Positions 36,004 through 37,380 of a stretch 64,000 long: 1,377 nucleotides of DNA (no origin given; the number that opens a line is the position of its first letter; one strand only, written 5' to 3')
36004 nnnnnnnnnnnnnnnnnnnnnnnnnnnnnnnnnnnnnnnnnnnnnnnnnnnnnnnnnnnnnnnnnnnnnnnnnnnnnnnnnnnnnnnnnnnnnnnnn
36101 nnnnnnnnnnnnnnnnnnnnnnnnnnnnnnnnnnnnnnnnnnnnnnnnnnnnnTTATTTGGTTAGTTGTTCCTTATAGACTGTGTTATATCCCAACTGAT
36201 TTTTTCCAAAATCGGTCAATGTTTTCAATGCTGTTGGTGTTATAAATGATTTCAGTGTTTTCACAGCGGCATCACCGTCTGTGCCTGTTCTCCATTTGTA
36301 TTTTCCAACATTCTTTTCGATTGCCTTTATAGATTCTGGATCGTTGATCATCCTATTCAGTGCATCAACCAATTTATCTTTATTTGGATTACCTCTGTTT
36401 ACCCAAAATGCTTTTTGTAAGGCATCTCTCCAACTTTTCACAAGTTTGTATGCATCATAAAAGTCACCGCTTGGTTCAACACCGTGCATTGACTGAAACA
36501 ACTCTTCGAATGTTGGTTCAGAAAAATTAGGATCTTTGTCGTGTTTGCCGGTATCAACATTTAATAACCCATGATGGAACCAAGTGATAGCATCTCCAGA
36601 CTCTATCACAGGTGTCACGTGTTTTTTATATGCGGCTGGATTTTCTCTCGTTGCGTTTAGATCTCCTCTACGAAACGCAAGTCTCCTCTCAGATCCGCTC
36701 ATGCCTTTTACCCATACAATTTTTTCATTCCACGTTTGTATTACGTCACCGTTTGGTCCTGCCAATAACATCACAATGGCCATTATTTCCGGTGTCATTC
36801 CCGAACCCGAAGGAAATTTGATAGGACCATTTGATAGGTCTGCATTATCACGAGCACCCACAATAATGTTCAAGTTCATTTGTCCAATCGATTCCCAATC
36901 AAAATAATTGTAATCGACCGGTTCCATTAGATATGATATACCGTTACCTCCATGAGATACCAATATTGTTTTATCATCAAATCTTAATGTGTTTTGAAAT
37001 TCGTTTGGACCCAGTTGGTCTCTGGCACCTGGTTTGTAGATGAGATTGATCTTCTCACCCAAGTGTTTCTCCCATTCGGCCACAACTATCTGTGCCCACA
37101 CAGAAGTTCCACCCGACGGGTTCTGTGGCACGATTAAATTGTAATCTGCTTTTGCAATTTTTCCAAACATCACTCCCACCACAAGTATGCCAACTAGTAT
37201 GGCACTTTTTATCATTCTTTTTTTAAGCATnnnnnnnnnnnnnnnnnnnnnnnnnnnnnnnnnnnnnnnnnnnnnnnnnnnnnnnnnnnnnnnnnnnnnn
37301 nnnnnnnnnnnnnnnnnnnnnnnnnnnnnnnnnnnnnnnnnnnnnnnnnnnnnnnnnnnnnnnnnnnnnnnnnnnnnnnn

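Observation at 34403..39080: Late-promoter operon linking a carboxylate transporter to tailoring enzymes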

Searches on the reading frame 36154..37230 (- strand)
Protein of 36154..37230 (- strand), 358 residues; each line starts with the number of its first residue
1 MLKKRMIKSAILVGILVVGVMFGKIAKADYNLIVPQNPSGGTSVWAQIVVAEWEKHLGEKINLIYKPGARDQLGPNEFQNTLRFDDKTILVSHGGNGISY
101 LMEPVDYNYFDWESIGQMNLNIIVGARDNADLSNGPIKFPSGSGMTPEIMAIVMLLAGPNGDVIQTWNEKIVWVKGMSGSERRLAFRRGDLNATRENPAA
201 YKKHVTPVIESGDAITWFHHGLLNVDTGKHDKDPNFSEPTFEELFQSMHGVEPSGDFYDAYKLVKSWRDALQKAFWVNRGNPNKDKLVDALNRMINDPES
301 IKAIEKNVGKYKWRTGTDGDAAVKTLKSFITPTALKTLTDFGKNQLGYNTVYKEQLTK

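Call 3: search_protein_families(library=pfam, proteins=[window:36154-37230:-], max_evalue=0.01)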
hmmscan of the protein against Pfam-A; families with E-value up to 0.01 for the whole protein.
window:36154-37230:- (358 aa): 0 families

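Call 6: search_protein_families(library=phrogs, proteins=[window:36154-37230:-], max_evalue=0.01)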
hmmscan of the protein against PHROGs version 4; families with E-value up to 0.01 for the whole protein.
window:36154-37230:- (358 aa): 0 families

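Call 13: search_protein_families(library=ncbifam, proteins=[window:36154-37230:-], max_evalue=1)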
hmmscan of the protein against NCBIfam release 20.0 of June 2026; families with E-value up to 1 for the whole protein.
window:36154-37230:- (358 aa): 0 families

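Call 14: search_protein_families(library=pfam, proteins=[window:36154-37230:-], max_evalue=10)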
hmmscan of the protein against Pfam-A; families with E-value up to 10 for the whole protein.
window:36154-37230:- (358 aa): 1 family
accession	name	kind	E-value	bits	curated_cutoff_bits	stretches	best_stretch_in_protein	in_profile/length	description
PF16200.10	Band_7_C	-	0.17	12.4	29.1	1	21-47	27-53/63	C-terminal region of band_7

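Call 24: find_homologous_proteins(query=window:36154-37230:-, max_evalue=0.001)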
Query window:36154-37230:- (358 aa): 1386 proteins with E <= 0.001 among 3132 candidates; the best 120 are listed.
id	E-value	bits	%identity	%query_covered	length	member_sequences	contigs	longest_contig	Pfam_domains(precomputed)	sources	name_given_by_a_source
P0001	4.3e-242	821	99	100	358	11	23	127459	-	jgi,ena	-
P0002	1.2e-217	740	88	100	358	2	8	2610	-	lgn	-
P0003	5.6e-200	682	82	99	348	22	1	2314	-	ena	-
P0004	9.5e-198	675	82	99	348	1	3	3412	-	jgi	jgi:hypothetical protein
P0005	5.9e-197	672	82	99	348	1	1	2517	-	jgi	-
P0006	1.5e-196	671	82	99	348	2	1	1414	-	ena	-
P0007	7.8e-196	669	82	97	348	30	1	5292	-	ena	-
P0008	2.1e-195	667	86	93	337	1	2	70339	-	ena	-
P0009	2.3e-195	667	81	99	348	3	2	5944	-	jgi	jgi:hypothetical protein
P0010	3.6e-195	666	80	99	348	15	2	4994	-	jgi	jgi:hypothetical protein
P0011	6.9e-195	665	81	99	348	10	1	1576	-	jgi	jgi:hypothetical protein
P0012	1.1e-194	665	80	99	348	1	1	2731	-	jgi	-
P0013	1.8e-194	664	81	99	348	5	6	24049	-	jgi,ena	jgi:hypothetical protein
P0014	1.8e-194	664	82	97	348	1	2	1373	-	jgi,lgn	jgi:hypothetical protein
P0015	2.6e-194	664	82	97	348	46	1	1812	-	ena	-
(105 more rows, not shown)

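Call 39: search_protein_representatives(protein=window:36154-37230:-)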
Query: 358 residues. Proteins with E-value up to 0.001 (for the whole library): 448; up to 1e-10: 170; up to 1e-30: 40. The best 150 are listed.
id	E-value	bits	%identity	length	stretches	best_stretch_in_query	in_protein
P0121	7.0e-110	384.1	55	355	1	17-356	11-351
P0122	2.2e-94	333.1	48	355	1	22-356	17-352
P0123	6.2e-88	311.9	44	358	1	4-353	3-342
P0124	6.0e-80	285.6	82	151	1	208-358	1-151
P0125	1.9e-75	270.8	54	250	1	27-272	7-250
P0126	2.8e-74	267.0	40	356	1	12-356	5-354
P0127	8.3e-71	255.6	58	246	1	138-356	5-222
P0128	1.2e-70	255.0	42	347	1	10-329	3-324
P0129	6.2e-68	246.1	41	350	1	15-356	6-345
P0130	7.3e-68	245.9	39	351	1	12-357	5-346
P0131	1.2e-61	225.4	43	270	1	90-347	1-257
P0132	4.8e-58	213.6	36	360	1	7-356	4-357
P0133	1.9e-57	211.6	34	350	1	17-356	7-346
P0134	3.3e-54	200.9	53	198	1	175-356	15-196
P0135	8.0e-54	199.7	55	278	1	16-197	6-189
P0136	7.6e-52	193.2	32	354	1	7-358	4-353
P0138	6.5e-48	180.2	33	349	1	24-344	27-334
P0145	3.9e-41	157.9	28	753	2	30-339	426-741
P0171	8.0e-24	101.0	28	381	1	31-344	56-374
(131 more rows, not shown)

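Call 41: search_solved_structures(query=A4, max_evalue=1, show_alignments=1)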
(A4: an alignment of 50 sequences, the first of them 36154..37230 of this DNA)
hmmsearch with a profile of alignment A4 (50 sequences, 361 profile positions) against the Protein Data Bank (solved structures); distinct sequences matched with E-value up to 1: 16.
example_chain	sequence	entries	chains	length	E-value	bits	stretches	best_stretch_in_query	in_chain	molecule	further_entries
2dvz_A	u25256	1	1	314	3.8e-20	75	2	24-208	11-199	Putative exported protein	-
2f5x_A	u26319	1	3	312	5.9e-20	74.4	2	32-214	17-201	BugD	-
6hke_A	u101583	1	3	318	9.6e-17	63.8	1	30-215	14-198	Possible TctC subunit of the Tripartite Tricarboxylate Transport(TTT) Family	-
8hka_A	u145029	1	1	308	8.2e-15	57.5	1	32-208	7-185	Periplasmic terephthalate binding protein (TBP)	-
8hk9_D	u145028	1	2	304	1.1e-14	57.1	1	33-208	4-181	Periplasmic terephthalate binding protein (TBP)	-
8hkb_A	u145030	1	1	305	1.7e-14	56.4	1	33-207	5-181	Periplasmic terephthalate binding protein (TBP)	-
2qpq_A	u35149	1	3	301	1.8e-14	56.3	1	31-177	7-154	protein Bug27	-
25hk_A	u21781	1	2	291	6.6e-14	54.5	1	26-162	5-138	Tripartite tricarboxylate transporter substrate binding protein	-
4x9t_A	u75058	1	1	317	1.1e-12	50.4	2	25-83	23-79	Uncharacterized protein UPF0065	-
7ndr_A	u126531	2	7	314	4e-12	48.6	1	28-208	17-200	Tripartite tricarboxylate transporter substrate binding protein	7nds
5oei_A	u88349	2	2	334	1.3e-10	43.6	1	32-224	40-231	Uncharacterized protein family UPF0065:Tat pathway signal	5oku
6irr_A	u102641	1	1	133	0.037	15.8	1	159-226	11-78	Disrupted in schizophrenia 1 homolog,Cyclic AMP-dependent transcription factor ATF-4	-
5yi4_A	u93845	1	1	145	0.052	15.3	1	159-226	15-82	Disrupted in schizophrenia 1 homolog,Nuclear distribution protein nudE-like 1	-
9k7u_A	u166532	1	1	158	0.19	13.5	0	283-341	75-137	Heter-Zn2-HEHE-22A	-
5jx4_A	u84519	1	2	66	0.38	12.5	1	42-82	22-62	Cold shock protein CspB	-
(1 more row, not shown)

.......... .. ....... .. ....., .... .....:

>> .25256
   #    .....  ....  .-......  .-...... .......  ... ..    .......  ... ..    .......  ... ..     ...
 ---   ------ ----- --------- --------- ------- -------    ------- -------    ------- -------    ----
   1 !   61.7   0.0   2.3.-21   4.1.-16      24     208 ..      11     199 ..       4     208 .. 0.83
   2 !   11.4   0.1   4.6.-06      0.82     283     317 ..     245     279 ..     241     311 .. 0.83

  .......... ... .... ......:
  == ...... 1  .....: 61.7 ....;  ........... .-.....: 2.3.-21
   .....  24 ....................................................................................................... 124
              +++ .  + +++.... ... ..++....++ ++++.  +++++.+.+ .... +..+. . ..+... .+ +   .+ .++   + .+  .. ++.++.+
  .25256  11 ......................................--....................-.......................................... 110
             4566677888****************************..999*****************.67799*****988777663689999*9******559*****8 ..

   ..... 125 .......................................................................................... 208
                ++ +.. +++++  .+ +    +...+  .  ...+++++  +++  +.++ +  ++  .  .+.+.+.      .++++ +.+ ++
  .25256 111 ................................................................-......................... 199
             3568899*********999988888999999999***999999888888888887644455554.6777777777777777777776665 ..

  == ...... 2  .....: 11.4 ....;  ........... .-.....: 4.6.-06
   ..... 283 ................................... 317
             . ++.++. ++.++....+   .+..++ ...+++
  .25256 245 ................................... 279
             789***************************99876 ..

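Call 42: search_protein_families(library=pfam, alignment_id=A4, max_evalue=0.01)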
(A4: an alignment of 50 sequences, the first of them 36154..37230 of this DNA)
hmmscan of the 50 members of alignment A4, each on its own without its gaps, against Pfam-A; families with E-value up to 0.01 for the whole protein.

A. member 1, window:36154-37230:- (358 aa): 0 families

B. families by the number of members that match (of 50 scanned): 2 families
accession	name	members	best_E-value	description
PF03401.19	TctC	11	1.5e-07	Tripartite tricarboxylate transporter family receptor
PF13458.12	Peripla_BP_6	1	0.0011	Periplasmic binding protein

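Call 53: find_encoding_contigs(protein=P0136, flank=6000, max_places=3)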
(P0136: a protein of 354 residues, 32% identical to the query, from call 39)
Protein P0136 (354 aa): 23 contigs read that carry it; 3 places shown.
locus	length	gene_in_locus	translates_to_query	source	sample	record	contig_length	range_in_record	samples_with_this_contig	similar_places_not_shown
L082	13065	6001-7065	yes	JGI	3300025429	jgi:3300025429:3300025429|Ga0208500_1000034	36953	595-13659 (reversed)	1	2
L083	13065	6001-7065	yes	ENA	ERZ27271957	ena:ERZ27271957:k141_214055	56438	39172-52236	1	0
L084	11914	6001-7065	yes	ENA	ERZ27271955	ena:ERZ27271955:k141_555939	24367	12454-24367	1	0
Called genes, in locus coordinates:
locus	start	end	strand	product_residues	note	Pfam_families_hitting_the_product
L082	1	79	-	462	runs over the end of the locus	PF16724:T4-gp15_tss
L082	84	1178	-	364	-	-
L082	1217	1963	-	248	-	-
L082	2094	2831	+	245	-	-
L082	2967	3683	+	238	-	-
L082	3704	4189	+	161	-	PF01583:APS_kinase, PF13238:AAA_18 (weak), PF13671:AAA_33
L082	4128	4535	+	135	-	-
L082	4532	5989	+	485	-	PF01970:TctA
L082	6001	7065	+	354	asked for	-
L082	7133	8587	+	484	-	PF01970:TctA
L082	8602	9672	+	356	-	-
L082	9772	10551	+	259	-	-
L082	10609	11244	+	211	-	-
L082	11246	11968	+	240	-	-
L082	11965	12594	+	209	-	-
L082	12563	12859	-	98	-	-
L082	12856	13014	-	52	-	-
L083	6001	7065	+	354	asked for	-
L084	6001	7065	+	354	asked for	-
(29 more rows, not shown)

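Call 54: find_encoding_contigs(protein=P0171, flank=6000, max_places=3)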
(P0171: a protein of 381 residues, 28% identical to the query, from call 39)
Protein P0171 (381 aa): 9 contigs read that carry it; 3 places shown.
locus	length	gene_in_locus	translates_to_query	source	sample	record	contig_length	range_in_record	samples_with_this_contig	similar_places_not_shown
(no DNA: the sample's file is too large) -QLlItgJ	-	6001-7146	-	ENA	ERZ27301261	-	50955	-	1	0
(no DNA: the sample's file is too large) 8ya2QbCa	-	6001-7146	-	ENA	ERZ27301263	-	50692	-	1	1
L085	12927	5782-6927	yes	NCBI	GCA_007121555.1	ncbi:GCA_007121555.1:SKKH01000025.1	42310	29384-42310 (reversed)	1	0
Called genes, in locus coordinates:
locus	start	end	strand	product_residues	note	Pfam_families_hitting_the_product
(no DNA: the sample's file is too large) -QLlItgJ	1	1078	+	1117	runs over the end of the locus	PF13620:CarboxypepD_reg, PF13715:CarbopepD_reg_2, PF08308:PEGA (weak), PF07715:Plug, PF00593:TonB_dep_Rec_b-barrel, PF14905:OMP_b-brl_3 (weak)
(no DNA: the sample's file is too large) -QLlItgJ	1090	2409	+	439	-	PF07980:SusD_RagB (weak)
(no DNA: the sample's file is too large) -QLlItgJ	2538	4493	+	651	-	PF02129:Peptidase_S15, PF08530:PepX_C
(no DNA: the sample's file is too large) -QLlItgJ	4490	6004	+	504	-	PF00070:Pyr_redox (faint), PF00890:FAD_binding_2, PF01266:DAO, PF03486:HI0933_like (faint), PF07992:Pyr_redox_2 (faint), PF12831:FAD_oxidored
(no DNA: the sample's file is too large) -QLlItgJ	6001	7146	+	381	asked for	-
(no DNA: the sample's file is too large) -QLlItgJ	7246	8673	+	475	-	PF01970:TctA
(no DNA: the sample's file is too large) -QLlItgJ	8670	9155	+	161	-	PF07331:TctB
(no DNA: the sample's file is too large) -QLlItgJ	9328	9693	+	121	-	PF02635:DsrE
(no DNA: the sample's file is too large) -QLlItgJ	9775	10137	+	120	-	PF04020:Phage_holin_4_2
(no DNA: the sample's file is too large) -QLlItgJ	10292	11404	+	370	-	PF01381:HTH_3, PF12844:HTH_19, PF13560:HTH_31, PF03466:LysR_substrate (faint), PF13531:SBP_bac_11 (weak), PF12727:PBP_like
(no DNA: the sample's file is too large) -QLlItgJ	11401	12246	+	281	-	PF01547:SBP_bac_1, PF13531:SBP_bac_11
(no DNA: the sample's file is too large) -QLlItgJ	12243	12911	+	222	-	PF00528:BPD_transp_1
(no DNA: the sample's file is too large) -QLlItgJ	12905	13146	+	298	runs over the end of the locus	PF00005:ABC_tran, PF13401:AAA_22 (weak), PF13304:AAA_21 (weak)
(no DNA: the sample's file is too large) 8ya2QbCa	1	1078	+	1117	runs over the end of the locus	PF13620:CarboxypepD_reg, PF13715:CarbopepD_reg_2, PF08308:PEGA (weak), PF07715:Plug, PF00593:TonB_dep_Rec_b-barrel, PF14905:OMP_b-brl_3 (weak)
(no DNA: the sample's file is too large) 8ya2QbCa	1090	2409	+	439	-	PF07980:SusD_RagB (weak)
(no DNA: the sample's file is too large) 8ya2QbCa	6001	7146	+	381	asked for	-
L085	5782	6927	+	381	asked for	-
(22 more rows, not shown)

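Call 61: search_protein_families(library=pfam, proteins=[L082:1217-1963:-, L082:2094-2831:+, L082:2967-3683:+, L082:4128-4535:+, L082:9772-10551:+, L082:10609-11244:+, L082:11246-11968:+, L082:11965-12594:+, L082:84-1178:-], max_evalue=1)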
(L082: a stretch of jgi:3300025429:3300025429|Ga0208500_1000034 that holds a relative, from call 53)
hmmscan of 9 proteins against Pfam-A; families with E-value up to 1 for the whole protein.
L082:1217-1963:- (248 aa): 5 families
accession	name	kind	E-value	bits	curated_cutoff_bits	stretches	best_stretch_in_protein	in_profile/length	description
PF13649.12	Methyltransf_25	-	0.001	20.1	27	1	147-190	54-97/97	Methyltransferase domain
PF08241.18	Methyltransf_11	-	0.0033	18.5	21.2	1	116-194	1-95/95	Methyltransferase domain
PF10552.14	ORF6C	-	0.036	14.5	22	1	2-30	65-93/114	ORF6C domain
PF08242.18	Methyltransf_12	-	0.051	14.7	30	1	151-191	59-97/98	Methyltransferase domain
PF08931.15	Caudo_bapla_RBP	-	0.15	12.6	26.7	1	30-80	38-90/101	Lactophage receptor-binding protein C-terminal head domain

L082:2094-2831:+ (245 aa): 2 families
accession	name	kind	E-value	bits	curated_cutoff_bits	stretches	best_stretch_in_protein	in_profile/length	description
PF22659.2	YycE-like_C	-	0.12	12.9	27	1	78-101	26-49/55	YycE-like C-terminal domain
PF14532.12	Sigma54_activ_2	-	0.19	12.4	25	1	3-47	16-58/138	Sigma-54 interaction domain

L082:2967-3683:+ (238 aa): 0 families

L082:4128-4535:+ (135 aa): 2 families
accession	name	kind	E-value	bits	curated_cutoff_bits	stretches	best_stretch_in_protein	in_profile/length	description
PF01467.32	CTP_transf_like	-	8.1e-05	23.3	21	1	29-57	4-33/133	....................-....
PF17965.7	MucBP_2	-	0.035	15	23.4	1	49-96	12-48/74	Mucin binding domain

L082:9772-10551:+ (259 aa): 0 families

L082:10609-11244:+ (211 aa): 0 families

L082:11246-11968:+ (240 aa): 0 families

L082:11965-12594:+ (209 aa): 1 family
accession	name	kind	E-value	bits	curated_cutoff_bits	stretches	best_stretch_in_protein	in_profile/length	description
PF18325.7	Fas_alpha_ACP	-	0.12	13.1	30.6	1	57-117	50-110/162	Fatty acid synthase subunit alpha Acyl carrier domain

L082:84-1178:- (364 aa): 0 families

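Call 82: find_encoding_contigs(protein=P0132, flank=7000, max_places=2)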
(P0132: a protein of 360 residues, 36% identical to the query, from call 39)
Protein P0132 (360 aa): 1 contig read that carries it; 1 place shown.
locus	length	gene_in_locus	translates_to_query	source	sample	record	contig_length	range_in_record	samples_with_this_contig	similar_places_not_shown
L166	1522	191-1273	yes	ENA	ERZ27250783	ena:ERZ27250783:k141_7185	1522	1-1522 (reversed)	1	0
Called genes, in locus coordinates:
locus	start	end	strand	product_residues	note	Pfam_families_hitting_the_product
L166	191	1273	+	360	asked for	-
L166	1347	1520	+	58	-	?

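Call 83: find_encoding_contigs(protein=P0138, flank=7000, max_places=2)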
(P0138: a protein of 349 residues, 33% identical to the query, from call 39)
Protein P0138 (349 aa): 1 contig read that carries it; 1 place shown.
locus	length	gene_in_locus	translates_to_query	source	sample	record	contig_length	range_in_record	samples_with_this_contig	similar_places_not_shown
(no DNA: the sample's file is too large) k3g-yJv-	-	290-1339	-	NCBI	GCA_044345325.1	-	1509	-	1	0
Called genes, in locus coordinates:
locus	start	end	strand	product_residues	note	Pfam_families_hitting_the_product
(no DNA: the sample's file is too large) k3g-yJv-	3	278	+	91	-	?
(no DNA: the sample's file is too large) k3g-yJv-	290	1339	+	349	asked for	-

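Call 84: find_encoding_contigs(protein=P0145, flank=7000, max_places=2)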
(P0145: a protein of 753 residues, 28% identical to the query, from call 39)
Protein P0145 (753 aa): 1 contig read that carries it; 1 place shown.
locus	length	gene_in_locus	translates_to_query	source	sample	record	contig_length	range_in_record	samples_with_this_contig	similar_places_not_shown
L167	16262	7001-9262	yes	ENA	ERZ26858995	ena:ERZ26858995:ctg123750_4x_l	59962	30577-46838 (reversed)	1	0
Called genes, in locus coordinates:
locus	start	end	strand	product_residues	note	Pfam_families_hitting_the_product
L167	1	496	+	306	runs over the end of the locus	PF00106:adh_short, PF08659:KR (weak)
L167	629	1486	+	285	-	PF00376:MerR, PF13411:MerR_1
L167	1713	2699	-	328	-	PF02826:2-Hacid_dh_C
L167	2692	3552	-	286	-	PF00180:Iso_dh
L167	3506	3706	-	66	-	-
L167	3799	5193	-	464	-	PF00672:HAMP, PF07730:HisKA_3, PF13581:HATPase_c_2 (weak), PF02518:HATPase_c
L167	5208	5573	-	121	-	PF05227:CHASE3 (weak)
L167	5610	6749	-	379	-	-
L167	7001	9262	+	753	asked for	-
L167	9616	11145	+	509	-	PF01970:TctA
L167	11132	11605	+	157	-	PF07331:TctB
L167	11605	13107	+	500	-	PF00890:FAD_binding_2, PF01266:DAO, PF03486:HI0933_like (faint), PF12831:FAD_oxidored (weak)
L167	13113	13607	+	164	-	PF05145:AbrB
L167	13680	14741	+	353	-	PF04303:PrpF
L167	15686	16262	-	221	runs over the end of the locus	PF00072:Response_reg, PF08281:Sigma70_r4_2 (weak), PF00196:GerE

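Call 88: search_solved_structures(query=L082:4128-4535:+, max_evalue=10)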
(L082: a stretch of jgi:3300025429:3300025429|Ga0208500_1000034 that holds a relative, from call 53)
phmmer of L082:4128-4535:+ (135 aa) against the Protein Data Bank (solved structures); distinct sequences matched with E-value up to 10: 9.
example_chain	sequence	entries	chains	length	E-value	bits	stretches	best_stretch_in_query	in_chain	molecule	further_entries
1f9a_A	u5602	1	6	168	0.016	18.4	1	27-69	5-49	HYPOTHETICAL PROTEIN MJ0541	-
2qjt_B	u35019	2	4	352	0.025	17.8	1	27-87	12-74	Nicotinamide-nucleotide adenylyltransferase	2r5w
3n8h_A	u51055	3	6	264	0.13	15.4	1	32-81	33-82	Pantothenate synthetase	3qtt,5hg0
2qjo_A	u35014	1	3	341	0.66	13.1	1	28-57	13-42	Bifunctional NMN adenylyltransferase/Nudix hydrolase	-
2ejc_A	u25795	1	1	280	1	12.5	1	20-66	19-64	Pantoate--beta-alanine ligase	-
4yp7_A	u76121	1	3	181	1.1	12.4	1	27-58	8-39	Nicotinamide-nucleotide adenylyltransferase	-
1ej2_A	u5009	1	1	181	1.1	12.4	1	27-58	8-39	NICOTINAMIDE MONONUCLEOTIDE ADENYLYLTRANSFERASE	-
4yp5_A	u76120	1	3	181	1.1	12.4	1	27-58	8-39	Nicotinamide-nucleotide adenylyltransferase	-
1m8j_A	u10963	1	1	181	1.2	12.3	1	27-58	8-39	Nicotinamide-nucleotide Adenylyltransferase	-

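Call 89: search_solved_structures(query=L082:3704-4189:+, max_evalue=0.01)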
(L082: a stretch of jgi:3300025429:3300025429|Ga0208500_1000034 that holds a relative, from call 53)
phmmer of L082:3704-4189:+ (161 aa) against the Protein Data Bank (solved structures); distinct sequences matched with E-value up to 0.01: 25.
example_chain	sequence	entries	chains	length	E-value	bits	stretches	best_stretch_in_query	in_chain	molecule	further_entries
3cr7_A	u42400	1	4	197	1.6e-07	34.6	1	8-85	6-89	Adenylyl-sulfate kinase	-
1d6j_A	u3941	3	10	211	1.7e-07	34.5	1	8-85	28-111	ADENOSINE-5'PHOSPHOSULFATE KINASE | Adenylylsulfate kinase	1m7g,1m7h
9d2f_A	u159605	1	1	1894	3e-07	33.7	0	8-38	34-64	Adenylate kinase 9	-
2yvu_A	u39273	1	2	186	9.5e-07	32.1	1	8-86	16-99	Probable adenylyl-sulfate kinase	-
6b8v_A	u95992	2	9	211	9.7e-07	32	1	9-86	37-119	Adenylylsulfate kinase | Adenylyl-sulfate kinase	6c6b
5cb6_A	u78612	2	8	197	1.5e-06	31.4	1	8-88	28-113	Probable adenylyl-sulfate kinase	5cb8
3cr8_A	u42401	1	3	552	1.8e-06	31.2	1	8-87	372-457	Sulfate adenylyltransferase, adenylylsulfate kinase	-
4bzp_A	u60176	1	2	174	7.4e-06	29.2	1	6-88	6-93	BIFUNCTIONAL ENZYME CYSN/CYSC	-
4bzq_A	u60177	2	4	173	7.5e-06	29.2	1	6-88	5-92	BIFUNCTIONAL ENZYME CYSN/CYSC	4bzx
4rfv_A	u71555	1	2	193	9.4e-06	28.8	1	6-88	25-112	Bifunctional enzyme CysN/CysC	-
2pey_A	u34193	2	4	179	1.3e-05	28.4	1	9-84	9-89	Bifunctional 3'-phosphoadenosine 5'-phosphosulfate synthetase 1 (PAPS synthetase 1) (PAPSS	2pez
2gks_A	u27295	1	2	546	1.4e-05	28.3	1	10-86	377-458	Bifunctional SAT/APS kinase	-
8i1n_A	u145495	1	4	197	1.5e-05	28.1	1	9-85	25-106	Bifunctional 3'-phosphoadenosine 5'-phosphosulfate synthase 2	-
2ofw_A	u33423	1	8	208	1.5e-05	28.1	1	8-84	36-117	APS kinase domain of the PAPS synthetase 1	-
2ax4_A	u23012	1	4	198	1.6e-05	28.1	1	9-85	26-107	Bifunctional 3'-phosphoadenosine 5'-phosphosulfate synthetase 2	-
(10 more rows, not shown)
